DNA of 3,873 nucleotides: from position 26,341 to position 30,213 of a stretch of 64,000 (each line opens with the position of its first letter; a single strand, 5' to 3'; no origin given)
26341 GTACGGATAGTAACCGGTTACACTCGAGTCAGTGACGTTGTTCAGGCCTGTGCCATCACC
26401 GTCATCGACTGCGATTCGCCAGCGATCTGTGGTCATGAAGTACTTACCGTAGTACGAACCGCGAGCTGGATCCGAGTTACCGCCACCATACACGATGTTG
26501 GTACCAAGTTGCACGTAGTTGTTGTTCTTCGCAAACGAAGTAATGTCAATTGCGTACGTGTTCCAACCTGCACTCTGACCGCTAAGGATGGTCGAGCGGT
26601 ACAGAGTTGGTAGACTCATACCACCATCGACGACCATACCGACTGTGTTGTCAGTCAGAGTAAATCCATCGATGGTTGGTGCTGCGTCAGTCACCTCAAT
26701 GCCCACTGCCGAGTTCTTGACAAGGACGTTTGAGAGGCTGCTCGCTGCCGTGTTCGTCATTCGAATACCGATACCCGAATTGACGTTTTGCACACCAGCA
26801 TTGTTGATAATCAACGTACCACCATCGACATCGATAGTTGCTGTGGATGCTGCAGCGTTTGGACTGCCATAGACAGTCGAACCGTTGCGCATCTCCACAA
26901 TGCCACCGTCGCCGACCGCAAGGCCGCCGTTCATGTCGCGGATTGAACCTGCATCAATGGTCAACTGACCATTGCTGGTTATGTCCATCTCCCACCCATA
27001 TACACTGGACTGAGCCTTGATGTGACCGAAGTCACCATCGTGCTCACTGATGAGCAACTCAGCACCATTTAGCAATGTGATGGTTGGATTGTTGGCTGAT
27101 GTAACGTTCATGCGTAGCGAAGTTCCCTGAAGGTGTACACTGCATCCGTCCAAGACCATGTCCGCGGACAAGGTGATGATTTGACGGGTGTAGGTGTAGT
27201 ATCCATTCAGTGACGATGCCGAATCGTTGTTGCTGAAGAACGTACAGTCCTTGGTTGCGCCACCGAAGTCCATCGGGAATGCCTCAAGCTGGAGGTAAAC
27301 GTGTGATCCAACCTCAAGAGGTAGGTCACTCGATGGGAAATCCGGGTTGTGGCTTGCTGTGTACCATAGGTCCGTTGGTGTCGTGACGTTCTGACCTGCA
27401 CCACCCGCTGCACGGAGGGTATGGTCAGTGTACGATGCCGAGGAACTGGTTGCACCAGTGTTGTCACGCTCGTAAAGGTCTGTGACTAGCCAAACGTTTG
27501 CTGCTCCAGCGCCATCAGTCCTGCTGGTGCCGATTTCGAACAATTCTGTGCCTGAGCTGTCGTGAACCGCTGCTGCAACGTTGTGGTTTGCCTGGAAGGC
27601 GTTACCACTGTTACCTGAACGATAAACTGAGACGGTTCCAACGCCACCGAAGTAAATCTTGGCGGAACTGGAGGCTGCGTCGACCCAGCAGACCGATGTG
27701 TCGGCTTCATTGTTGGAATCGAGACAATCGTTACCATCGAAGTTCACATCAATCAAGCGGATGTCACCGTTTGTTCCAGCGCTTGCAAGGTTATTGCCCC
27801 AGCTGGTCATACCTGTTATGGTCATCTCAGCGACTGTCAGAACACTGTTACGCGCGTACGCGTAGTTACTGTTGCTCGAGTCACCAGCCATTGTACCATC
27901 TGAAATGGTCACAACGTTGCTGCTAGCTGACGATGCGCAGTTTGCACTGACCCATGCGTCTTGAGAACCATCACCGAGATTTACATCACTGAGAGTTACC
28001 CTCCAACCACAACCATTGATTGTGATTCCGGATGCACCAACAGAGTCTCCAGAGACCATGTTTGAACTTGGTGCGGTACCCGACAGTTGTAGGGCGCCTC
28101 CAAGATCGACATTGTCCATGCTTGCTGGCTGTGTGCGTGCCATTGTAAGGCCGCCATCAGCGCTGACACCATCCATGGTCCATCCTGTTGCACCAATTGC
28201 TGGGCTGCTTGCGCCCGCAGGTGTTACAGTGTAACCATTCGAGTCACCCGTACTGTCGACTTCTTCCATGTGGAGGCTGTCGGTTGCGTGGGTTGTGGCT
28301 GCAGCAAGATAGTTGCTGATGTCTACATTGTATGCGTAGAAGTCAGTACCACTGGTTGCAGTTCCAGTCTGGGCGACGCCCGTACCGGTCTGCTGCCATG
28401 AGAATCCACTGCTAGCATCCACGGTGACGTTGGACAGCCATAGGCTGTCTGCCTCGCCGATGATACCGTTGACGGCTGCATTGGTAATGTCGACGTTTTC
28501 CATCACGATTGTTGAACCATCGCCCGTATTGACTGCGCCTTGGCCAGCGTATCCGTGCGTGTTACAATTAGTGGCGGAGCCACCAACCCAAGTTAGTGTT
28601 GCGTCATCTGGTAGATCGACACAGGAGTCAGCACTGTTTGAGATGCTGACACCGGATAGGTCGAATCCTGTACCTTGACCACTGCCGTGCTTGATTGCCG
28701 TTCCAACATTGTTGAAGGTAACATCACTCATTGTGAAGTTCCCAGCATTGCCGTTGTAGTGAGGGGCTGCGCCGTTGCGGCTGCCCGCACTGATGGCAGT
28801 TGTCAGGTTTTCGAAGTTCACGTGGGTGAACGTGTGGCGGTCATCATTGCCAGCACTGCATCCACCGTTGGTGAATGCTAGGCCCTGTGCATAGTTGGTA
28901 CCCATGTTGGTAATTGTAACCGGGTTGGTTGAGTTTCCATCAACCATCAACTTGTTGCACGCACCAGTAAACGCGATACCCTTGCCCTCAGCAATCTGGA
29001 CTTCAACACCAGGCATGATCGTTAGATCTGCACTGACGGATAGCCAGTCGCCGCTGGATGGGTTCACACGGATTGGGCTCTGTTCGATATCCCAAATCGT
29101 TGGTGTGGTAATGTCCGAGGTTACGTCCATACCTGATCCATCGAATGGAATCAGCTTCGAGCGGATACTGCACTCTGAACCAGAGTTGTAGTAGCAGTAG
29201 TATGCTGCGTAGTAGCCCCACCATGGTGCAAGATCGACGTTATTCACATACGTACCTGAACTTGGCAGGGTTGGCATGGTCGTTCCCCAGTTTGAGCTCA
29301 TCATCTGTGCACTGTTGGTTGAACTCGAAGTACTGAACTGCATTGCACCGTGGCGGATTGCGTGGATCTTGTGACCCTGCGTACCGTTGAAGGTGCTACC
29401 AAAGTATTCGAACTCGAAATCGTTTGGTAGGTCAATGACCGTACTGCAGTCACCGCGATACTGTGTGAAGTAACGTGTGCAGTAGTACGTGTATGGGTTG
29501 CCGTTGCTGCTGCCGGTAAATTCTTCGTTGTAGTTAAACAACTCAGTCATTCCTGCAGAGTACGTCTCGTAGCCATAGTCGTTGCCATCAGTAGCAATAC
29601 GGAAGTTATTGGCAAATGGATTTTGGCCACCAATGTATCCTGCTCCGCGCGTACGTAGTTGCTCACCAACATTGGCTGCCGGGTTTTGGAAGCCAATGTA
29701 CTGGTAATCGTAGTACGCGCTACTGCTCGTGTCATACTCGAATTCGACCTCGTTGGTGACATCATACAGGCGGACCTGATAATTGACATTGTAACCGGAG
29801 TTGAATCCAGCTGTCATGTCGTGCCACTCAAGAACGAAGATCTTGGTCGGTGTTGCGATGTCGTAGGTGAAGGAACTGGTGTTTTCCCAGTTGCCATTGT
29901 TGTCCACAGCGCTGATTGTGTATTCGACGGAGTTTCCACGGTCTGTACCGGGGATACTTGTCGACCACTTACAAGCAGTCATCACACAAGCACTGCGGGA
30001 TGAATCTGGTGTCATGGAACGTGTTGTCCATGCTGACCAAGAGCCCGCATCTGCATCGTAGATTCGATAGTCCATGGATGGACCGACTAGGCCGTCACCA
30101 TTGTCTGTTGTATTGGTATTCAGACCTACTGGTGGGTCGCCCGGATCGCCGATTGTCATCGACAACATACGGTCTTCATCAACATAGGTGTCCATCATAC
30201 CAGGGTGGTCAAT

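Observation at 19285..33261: Giant 4600-aa beta-helix/cadherin-like secreted protein (halomucin-like scale)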

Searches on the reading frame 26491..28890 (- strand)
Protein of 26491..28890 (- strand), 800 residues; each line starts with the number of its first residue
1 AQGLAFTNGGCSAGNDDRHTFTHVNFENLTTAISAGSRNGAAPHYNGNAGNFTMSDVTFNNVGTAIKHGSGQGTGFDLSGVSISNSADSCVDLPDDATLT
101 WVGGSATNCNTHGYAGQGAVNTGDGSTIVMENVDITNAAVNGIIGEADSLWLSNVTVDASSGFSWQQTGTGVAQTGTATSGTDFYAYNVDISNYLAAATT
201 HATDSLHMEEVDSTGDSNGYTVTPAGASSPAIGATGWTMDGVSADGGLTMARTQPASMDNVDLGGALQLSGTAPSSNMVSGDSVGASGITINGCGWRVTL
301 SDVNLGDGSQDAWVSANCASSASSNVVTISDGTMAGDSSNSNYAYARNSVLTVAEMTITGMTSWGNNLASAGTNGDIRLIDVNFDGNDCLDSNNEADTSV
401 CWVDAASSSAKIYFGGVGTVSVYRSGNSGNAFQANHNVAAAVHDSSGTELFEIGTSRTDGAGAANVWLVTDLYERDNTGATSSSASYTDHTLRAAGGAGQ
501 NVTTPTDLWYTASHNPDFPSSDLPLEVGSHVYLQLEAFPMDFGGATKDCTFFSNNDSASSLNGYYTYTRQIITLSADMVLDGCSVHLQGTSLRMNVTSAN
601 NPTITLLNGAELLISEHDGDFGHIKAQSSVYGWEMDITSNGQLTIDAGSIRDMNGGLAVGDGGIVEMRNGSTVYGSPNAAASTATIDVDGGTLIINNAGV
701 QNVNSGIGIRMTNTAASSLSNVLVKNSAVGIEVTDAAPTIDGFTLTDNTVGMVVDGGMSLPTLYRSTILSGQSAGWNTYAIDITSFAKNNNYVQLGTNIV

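Call 38: find_homologous_proteins(query=window:26491-28890:-, max_evalue=0.001)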
Query window:26491-28890:- (800 aa): 5 proteins with E <= 0.001 among 8000 candidates.
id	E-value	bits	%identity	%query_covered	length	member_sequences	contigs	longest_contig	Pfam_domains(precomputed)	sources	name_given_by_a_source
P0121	7.5e-270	916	83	63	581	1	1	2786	-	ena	-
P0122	3.7e-231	788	77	60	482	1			-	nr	nr:hypothetical protein [Pseudomonadales bacterium]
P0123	1.9e-179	617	80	44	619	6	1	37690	-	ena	-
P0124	8.5e-82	294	81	22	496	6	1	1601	-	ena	-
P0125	3.6e-36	143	48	24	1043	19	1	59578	-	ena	-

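Call 48: find_encoding_contigs(protein=P0125, flank=10000, max_places=2)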
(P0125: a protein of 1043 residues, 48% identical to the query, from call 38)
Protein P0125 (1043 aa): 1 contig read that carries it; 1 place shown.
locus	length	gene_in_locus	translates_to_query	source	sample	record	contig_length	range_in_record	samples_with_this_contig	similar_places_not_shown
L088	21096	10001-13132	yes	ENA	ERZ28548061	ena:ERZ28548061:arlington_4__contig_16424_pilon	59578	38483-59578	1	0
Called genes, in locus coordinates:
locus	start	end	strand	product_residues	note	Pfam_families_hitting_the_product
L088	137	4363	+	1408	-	PF02687:FtsX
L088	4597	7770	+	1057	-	-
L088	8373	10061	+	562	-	-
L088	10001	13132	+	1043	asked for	-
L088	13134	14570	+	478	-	-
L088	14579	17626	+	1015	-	-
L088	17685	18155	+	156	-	-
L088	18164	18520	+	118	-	-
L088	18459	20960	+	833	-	PF17963:Big_9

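Call 49: find_encoding_contigs(protein=P0123, flank=10000, max_places=2)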
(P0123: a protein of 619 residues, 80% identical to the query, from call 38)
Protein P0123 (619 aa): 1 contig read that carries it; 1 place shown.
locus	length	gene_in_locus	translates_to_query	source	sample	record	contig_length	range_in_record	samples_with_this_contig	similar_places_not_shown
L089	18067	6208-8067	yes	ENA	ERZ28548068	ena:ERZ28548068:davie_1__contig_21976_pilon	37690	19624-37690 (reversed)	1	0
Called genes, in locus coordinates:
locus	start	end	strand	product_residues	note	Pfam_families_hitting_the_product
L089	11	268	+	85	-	-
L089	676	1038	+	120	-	-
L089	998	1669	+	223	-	-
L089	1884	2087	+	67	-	-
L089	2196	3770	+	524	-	-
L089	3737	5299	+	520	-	-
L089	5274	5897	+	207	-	-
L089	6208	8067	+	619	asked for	-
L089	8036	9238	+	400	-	-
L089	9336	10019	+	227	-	-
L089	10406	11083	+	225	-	-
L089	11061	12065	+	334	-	-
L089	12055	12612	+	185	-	-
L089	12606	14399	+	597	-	PF07790:Pilin_N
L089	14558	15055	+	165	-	PF00702:Hydrolase, PF12710:HAD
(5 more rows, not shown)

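Call 74: predict_structure(alignment_id=A4)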
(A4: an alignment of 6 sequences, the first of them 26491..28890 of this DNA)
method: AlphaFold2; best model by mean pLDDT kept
length: 800 residues; sequences in the alignment: 6
mean_pLDDT: 63.2   pTM: 0.49
mean pLDDT of the five models: 63.2, 60.8, 59.2, 56.0, 45.4
residues with pLDDT >= 90: 21; 70-90: 344; 50-70: 236; < 50: 199
segments of 3 or more residues with pLDDT < 50: 40-44, 115-117, 227-233, 308-310, 386-401, 415-541, 770-800
pLDDT, mean of each block of 10 residues (from residue 1): 65 63 87 66 54 84 74 68 73 66 74 55 70 69 69 81 57 62 80 71 74 75 55 65 82 76 83 71 86 86 70 78 84 67 77 73 55 71 52 43 55 44 31 27 38 30 27 26 26 23 24 24 22 29 65 60 70 77 82 74 86 78 75 83 89 80 88 71 76 80 66 80 72 78 66 60 57 35 37 31
secondary structure, 60 per line:
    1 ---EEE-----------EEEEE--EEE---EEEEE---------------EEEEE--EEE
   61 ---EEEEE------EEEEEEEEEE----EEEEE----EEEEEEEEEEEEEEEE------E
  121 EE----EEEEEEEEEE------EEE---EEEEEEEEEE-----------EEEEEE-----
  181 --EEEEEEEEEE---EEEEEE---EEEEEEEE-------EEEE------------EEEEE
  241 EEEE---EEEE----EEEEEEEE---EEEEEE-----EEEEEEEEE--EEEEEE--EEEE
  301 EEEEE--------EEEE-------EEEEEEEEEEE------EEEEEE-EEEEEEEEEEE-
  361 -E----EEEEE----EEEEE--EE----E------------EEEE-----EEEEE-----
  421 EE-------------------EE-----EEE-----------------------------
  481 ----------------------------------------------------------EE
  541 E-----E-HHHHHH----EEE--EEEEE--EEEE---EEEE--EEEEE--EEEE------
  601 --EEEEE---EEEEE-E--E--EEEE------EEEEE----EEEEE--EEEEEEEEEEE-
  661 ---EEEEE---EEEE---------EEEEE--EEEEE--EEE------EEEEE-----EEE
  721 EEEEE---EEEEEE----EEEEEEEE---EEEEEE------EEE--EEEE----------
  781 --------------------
elements in order (helices of 4 or more, strands of 3 or more residues): E4-6 E18-22 E25-27 E31-35 E51-55 E58-60 E64-68 E75-84 E89-93 E98-113 E120-122 E127-136 E143-145 E149-158 E170-175 E183-192 E196-201 E205-212 E220-223 E236-244 E248-251 E256-263 E267-272 E278-286 E289-294 E297-305 E314-317 E325-335 E342-347 E349-359 E367-371 E376-380 E402-405 E411-415 E449-451 E539-541 H549-554 E559-561 E564-568 E571-574 E578-581 E584-588 E591-594 E603-607 E611-615 E623-626 E633-637 E642-646 E649-659 E664-668 E672-675 E685-689 E692-696 E699-701 E708-712 E718-725 E729-734 E739-746 E750-755 E762-764 E767-770

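Call 76: fold_search(model_id=the predicted structure, library=pdb)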
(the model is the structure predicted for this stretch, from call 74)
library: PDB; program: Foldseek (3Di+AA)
matches with E <= 10: 319; with E <= 0.001: 6
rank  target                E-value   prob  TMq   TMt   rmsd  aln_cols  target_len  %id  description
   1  5gkd_A                5.3e-05  0.93  0.15  0.16  33.5       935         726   10  Structure of PL6 family alginate lyase AlyGC (released 2017-02-08)
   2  8bwk_C                1.7e-04  0.85  0.15  0.16  32.7       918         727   10  Metagenomic derived PL6 alginate lyase (released 2023-12-20)
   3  8bwk_B                3.4e-04  0.69  0.14  0.15  31.9       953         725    9  Metagenomic derived PL6 alginate lyase (released 2023-12-20)
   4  7dmk_A                5.4e-04  0.51  0.12  0.13  32.6       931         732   10  PL6 alginate lyase BcAlyPL6 (released 2021-10-06)
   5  7o7t                  7.0e-04  0.84  0.17  0.19  32.1       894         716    8  Structure of the PL6 family alginate lyase Patl3640 from Pseudoalteromonas atlantica T6c in complex with 4-deoxy-L-eryth (released 2021-07-28)
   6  5gkq_A                8.1e-04  0.57  0.13  0.15  33.5       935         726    9  Structure of PL6 family alginate lyase AlyGC mutant-R241A (released 2017-02-08)
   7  8bwk_A                1.3e-03  0.63  0.16  0.17  32.1       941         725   10  Metagenomic derived PL6 alginate lyase (released 2023-12-20)
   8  7o77                  1.5e-03  0.63  0.15  0.16  33.7       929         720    9  Structure of the PL6 family alginate lyase Patl3640 from Pseudoalteromonas atlantica T6c (released 2021-07-28)
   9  8bwk_D                1.9e-03  0.54  0.15  0.17  32.0       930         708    9  Metagenomic derived PL6 alginate lyase (released 2023-12-20)
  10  7dmk_D                2.2e-03  0.44  0.15  0.15  32.5       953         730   10  PL6 alginate lyase BcAlyPL6 (released 2021-10-06)
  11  7dmk_B                2.4e-03  0.47  0.14  0.15  32.0       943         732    9  PL6 alginate lyase BcAlyPL6 (released 2021-10-06)
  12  7dmk_C                4.6e-03  0.44  0.15  0.16  32.9       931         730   10  PL6 alginate lyase BcAlyPL6 (released 2021-10-06)
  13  8jhh_A                1.4e-02  0.60  0.15  0.16  28.6       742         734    9  Glycoside hydrolase family 55 endo-beta-1,3-glucanase from Microdochium nivale (released 2024-04-03)
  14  8jhh_B                4.3e-02  0.21  0.12  0.13  30.9       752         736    9  Glycoside hydrolase family 55 endo-beta-1,3-glucanase from Microdochium nivale (released 2024-04-03)
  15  5m5z_A                4.9e-02  0.12  0.11  0.11  32.2       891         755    8  Chaetomium thermophilum beta-1-3-glucanase (released 2017-05-17)
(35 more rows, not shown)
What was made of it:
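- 27736..28890 (-): Right-handed beta-helix block 1, aa ~1401-1785. The top 50 Foldseek PDB hits are all beta-helix proteins (call 76).
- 26581..27258 (-): Right-handed beta-helix block 2, aa ~1945-2170. Same model, residues 545-770, pLDDT 60-89 (calls 74, 76).
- On Right-handed parallel beta-helix (PbH1 / CASH / NosD-like): The top 50 Foldseek PDB hits are all beta-helix proteins, best E=5e-5 (calls 74, 76).
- Checked: Its top 50 Foldseek PDB matches are all right-handed beta-helix proteins, the best being the PL6 alginate lyase 5gkd at E=5e-5 (calls 74, 76).
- The best Foldseek matches are two-domain PL6 alginate lyases and GH55 glucanases (call 76).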

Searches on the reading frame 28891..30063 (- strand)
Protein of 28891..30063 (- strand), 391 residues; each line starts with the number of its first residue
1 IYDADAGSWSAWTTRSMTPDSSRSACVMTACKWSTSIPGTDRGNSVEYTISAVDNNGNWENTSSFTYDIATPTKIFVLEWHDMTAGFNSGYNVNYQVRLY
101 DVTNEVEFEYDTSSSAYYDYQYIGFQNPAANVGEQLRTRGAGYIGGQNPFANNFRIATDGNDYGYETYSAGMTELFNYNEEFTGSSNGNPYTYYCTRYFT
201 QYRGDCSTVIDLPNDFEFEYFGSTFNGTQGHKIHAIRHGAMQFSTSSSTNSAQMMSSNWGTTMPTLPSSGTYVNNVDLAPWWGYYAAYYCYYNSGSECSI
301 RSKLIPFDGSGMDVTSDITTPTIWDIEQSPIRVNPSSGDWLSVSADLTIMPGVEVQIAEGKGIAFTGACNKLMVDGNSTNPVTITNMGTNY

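Call 84: search_solved_structures(query=A7, max_evalue=1)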
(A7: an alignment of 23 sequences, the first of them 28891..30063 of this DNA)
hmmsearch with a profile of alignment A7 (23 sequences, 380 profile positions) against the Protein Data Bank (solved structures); distinct sequences matched with E-value up to 1: 2.
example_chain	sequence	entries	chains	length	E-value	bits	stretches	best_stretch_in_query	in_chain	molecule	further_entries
7a6h_K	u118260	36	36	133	0.2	14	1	136-174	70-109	DNA-directed RNA polymerases I and III subunit RPAC2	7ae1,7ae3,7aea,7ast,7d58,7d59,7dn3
7rdj_B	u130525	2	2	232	0.22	13.9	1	147-200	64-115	PCDN-16B Fab heavy chain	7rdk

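Call 85: search_protein_families(library=pfam, alignment_id=A7, max_evalue=0.05)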
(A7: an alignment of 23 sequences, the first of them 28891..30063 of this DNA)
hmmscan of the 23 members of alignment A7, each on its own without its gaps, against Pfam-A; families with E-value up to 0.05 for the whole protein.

A. member 1, window:28891-30063:- (391 aa): 0 families

B. families by the number of members that match (of 23 scanned): 3 families
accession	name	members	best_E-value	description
PF06119.19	NIDO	8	7.9e-05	Nidogen-like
PF21426.3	GBS104-like_Ig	1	0.0094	Tip pilin GBS104-like, Ig-like domain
PF21653.3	pulA_all-beta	1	0.031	Pullulanase, all-beta domain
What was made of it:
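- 28891..30063 (-): Most conserved ectodomain block, aa 1010-1400. It is aromatic- and Cys-rich and contains a NIDO-like module. Pfam NIDO PF06119 hits 8 of 23 orthologs, best E=8e-5, but not the window copy (call 85).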
